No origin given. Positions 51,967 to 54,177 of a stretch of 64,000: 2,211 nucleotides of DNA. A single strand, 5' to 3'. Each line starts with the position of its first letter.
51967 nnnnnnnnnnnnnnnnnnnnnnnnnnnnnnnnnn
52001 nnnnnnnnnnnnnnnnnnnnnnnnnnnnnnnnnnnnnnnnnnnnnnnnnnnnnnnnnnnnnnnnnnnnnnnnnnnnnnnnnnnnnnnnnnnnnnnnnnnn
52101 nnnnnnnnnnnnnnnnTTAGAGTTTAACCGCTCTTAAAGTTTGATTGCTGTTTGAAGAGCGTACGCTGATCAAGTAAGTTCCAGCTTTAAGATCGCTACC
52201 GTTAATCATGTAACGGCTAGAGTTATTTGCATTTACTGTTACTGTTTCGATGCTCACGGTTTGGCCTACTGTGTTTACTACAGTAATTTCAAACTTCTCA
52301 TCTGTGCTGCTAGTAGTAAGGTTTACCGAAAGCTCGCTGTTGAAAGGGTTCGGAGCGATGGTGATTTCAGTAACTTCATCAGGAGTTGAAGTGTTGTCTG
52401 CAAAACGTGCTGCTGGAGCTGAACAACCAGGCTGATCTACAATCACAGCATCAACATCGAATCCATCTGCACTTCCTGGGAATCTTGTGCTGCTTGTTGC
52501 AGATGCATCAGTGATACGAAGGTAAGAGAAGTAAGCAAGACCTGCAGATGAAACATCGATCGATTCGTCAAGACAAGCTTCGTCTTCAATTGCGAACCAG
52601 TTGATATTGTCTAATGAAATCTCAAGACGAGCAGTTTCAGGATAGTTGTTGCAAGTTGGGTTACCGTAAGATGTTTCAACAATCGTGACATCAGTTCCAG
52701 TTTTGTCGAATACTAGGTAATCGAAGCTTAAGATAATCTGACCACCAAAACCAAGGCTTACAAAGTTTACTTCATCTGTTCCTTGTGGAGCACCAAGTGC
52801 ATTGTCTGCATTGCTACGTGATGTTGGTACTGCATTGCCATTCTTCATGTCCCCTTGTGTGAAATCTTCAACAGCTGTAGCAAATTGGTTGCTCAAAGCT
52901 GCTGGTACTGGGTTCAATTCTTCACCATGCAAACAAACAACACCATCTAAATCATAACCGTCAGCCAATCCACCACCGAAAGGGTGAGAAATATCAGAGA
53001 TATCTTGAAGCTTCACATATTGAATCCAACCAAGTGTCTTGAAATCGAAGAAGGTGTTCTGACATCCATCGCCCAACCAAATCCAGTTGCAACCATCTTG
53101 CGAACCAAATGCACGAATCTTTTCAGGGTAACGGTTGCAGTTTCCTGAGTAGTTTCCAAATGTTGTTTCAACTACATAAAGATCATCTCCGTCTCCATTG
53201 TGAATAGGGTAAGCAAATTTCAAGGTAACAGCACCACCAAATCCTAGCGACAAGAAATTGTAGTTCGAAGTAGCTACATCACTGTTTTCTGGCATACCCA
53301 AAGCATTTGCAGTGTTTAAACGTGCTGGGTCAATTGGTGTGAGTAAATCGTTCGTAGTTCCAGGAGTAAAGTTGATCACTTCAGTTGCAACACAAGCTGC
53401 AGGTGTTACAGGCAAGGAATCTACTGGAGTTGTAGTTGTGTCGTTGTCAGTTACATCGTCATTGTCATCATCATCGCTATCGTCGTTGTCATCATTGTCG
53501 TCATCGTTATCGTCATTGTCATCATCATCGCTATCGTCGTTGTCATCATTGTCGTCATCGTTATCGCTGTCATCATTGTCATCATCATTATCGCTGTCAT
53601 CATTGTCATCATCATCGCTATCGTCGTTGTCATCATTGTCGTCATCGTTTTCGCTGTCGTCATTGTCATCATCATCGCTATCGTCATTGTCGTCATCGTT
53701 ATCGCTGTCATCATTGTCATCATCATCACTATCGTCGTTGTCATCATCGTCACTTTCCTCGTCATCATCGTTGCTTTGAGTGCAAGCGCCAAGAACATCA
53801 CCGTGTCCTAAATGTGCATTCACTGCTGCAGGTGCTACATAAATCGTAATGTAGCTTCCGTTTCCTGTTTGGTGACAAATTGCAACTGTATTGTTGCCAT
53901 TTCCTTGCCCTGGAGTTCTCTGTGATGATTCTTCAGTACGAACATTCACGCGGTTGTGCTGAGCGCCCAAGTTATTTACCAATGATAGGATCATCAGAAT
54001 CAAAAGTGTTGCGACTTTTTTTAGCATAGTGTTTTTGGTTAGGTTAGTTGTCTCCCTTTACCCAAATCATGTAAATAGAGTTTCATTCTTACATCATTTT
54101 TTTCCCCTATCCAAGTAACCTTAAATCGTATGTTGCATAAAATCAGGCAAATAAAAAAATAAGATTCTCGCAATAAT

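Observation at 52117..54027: T9SS-secreted protein with an extreme ~130-residue poly-Asp/Asn/Ser tract and tandem beta domains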

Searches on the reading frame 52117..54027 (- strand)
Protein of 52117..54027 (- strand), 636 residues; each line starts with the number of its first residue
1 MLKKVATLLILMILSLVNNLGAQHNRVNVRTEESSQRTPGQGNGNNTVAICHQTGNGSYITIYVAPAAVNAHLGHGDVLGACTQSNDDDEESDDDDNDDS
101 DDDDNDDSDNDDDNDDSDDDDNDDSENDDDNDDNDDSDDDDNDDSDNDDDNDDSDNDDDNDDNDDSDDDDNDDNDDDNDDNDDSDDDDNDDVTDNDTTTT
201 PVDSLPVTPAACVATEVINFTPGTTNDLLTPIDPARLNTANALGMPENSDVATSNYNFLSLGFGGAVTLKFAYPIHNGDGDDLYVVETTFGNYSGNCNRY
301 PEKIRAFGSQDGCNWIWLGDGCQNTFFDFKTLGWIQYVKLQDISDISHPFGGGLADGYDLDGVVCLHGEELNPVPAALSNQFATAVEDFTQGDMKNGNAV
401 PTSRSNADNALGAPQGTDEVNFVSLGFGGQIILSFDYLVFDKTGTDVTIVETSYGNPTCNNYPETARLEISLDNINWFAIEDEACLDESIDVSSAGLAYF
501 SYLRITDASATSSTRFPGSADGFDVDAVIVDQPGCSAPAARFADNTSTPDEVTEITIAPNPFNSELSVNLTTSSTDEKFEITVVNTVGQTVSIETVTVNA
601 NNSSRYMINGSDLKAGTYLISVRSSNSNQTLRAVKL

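Call 3: search_protein_families(library=pfam, proteins=[window:52117-54027:-], max_evalue=1)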
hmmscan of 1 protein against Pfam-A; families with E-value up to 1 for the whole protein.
window:52117-54027:- (636 aa): 5 families
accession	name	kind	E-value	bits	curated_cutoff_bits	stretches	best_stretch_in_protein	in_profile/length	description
PF18962.6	Por_Secre_tail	-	2e-10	41.2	27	1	559-630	3-70/75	Secretion system C-terminal sorting domain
PF14734.12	DUF4469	-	0.023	15.1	22.6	1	569-630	28-93/101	Domain of unknown function (DUF4469) with IG-like fold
PF11589.14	DUF3244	-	0.075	13.5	25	1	564-625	27-86/96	Domain of unknown function (DUF3244)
PF01080.22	Presenilin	-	0.18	11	34.3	1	97-179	236-320/408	Presenilin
PF09073.15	BUD22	-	0.28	10.9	37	1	89-191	147-260/435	BUD22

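Call 4: search_protein_families(library=ncbifam, proteins=[window:52117-54027:-], max_evalue=1)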
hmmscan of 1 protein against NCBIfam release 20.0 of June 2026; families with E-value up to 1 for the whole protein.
window:52117-54027:- (636 aa): 2 families
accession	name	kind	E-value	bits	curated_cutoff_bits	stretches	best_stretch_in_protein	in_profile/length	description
TIGR04183.1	Por_Secre_tail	domain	2.5e-07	30.6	23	1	557-635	1-71/72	T9SS type A sorting domain-containing protein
NF047351.1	lipase_YSIRK_Sa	exception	0.88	7.8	650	0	92-187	125-223/704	YSIRK-targeted triacylglycerol lipase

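Call 5: search_solved_structures(query=window:52117-54027:-, max_evalue=1)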
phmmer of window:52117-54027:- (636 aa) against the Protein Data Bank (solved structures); distinct sequences matched with E-value up to 1: 5.
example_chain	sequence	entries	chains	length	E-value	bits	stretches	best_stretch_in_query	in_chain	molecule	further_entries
2byk_A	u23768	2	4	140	0.0026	19.3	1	10-108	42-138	CHRAC-16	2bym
8z9y_D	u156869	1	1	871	0.018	16.5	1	161-182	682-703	Protein TIC 100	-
8as5_A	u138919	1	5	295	0.2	13.1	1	103-126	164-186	Nucleophosmin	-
7zcv_A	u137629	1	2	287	0.23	12.8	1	429-492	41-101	Transcriptional regulator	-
6ncl_a9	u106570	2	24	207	0.97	10.8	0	136-198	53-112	P11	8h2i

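Call 13: find_encoding_contigs(protein=window:52117-54027:-, flank=6000, max_places=4)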
Protein window:52117-54027:- (636 aa): no gene with exactly this product is on record in the collection.

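Call 43: find_related_loci(query=window:52117-54027:-, collection=genome_contigs, flank=6000)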
Query window:52117-54027:- (636 aa) in genome_contigs; peptide patterns used: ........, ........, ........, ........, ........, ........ (x = any residue, [..] = any of these).
599 stretches matched a pattern (row limit reached: there are more); 5 encode a relative of the query (tblastn E <= 1e-3); 5 distinct loci.
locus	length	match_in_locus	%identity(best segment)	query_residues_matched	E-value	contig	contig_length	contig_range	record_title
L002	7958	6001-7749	86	1-636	0e+0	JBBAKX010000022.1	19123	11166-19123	MAG: Flavobacteriales bacterium isolate EUL_048 ctg22-EUL_048, whole genome shotgun sequence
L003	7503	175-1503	86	192-636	0e+0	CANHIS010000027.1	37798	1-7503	MAG: Bacteroidetes bacterium isolate RE-26jul17-123 genome assembly, contig: RE-26jul17-C1164, whole genome shotgun sequ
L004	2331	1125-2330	72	216-619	0e+0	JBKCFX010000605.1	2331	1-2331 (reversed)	MAG: Bacteroidia bacterium isolate samp_510_concoct_1045 samp_510_1808323, whole genome shotgun sequence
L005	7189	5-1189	48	226-629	3e-111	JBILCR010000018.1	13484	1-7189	MAG: Flavobacteriales bacterium isolate ME2016-06-30_3300036399_group7_bin138 Rohwer_bin935_scaffold_2642_c1, whole geno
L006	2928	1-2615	50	206-635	7e-100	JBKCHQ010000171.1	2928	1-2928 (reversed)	MAG: Bacteroidia bacterium isolate samp_512_metabat2_52 samp_512_630139, whole genome shotgun sequence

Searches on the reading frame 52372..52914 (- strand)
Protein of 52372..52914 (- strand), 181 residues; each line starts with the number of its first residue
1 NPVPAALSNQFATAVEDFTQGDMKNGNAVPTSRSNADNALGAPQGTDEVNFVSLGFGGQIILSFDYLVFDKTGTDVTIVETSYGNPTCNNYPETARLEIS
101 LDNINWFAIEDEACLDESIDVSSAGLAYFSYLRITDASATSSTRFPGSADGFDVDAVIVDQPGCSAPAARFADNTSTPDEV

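Call 17: search_protein_families(library=pfam, proteins=[window:52372-52914:-], max_evalue=10)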
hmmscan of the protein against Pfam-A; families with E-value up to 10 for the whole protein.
seq(181 aa): 1 family
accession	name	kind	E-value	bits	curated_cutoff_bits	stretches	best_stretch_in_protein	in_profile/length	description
PF00754.31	F5_F8_type_C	-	0.15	12.6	28.2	1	74-116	45-90/127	F5/8 type C domain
